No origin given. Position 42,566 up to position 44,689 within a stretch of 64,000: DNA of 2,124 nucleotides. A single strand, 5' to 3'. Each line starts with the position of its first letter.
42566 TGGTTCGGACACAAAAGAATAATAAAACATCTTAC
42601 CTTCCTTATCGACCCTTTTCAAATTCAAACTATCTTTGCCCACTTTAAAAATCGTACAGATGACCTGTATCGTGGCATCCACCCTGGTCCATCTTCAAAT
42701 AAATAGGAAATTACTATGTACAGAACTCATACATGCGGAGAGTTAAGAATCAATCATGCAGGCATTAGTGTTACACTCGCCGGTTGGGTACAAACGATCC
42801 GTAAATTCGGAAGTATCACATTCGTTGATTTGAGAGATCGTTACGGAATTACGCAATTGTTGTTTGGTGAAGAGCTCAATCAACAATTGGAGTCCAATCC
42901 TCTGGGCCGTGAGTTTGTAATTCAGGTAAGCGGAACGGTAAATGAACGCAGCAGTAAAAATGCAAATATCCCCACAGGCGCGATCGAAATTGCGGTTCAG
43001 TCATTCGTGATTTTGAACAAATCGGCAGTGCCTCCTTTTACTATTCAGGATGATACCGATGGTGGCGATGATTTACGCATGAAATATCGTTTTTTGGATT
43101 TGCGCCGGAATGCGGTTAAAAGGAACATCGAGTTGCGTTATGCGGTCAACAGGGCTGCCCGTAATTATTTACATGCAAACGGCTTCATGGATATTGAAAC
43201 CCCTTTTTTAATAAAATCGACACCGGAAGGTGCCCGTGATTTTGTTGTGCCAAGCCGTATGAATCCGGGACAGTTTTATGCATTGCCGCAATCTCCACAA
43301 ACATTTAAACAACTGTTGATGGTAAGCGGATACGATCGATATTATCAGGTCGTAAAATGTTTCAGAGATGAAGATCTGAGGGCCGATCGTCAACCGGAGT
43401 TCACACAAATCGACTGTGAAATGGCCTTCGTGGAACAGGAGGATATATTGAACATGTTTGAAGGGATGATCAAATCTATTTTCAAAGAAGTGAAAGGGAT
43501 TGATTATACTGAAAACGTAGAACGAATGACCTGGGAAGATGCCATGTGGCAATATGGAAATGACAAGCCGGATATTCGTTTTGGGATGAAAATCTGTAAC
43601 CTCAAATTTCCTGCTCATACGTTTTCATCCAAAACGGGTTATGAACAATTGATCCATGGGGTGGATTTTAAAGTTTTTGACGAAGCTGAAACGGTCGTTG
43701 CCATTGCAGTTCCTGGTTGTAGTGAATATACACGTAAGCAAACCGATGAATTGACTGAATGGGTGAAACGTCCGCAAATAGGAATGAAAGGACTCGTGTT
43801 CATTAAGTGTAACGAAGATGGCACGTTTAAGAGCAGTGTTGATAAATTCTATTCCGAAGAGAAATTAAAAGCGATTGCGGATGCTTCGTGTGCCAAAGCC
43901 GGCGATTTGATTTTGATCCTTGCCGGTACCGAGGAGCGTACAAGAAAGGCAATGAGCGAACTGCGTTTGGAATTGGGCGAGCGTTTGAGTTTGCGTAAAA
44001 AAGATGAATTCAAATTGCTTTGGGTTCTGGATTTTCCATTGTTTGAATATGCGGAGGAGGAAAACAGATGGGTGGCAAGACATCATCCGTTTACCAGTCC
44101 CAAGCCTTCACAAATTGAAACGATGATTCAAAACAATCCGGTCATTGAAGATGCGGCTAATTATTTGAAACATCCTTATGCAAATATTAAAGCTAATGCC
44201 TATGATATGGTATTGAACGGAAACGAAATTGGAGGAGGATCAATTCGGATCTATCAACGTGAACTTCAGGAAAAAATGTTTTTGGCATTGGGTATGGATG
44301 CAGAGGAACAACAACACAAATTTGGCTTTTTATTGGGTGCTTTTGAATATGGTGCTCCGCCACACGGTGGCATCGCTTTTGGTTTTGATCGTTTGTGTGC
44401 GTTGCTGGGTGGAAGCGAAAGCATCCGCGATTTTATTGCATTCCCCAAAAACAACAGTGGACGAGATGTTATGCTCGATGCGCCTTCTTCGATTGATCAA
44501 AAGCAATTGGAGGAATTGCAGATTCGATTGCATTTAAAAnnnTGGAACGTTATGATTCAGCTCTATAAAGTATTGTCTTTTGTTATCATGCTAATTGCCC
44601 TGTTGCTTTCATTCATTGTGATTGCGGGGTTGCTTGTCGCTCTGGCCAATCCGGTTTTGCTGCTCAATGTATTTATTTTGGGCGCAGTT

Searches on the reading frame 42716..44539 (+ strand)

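Call 82: search_protein_families(library=pfam, proteins=[window:42716-44539:+], max_evalue=0.00001)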
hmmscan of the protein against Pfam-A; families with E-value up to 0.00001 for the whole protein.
window:42716-44539:+ (608 aa): 3 families
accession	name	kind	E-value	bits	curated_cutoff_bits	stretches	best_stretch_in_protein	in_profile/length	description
PF00152.25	tRNA-synt_2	-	2.5e-117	391.8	25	1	119-579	3-307/308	tRNA synthetases class II (D, K and N)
PF02938.19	GAD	-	1.7e-15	57.4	23.4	1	323-413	7-95/95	GAD domain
PF01336.31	tRNA_anti-codon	-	8.7e-12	45.3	27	1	19-100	1-75/75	OB-fold nucleic acid binding domain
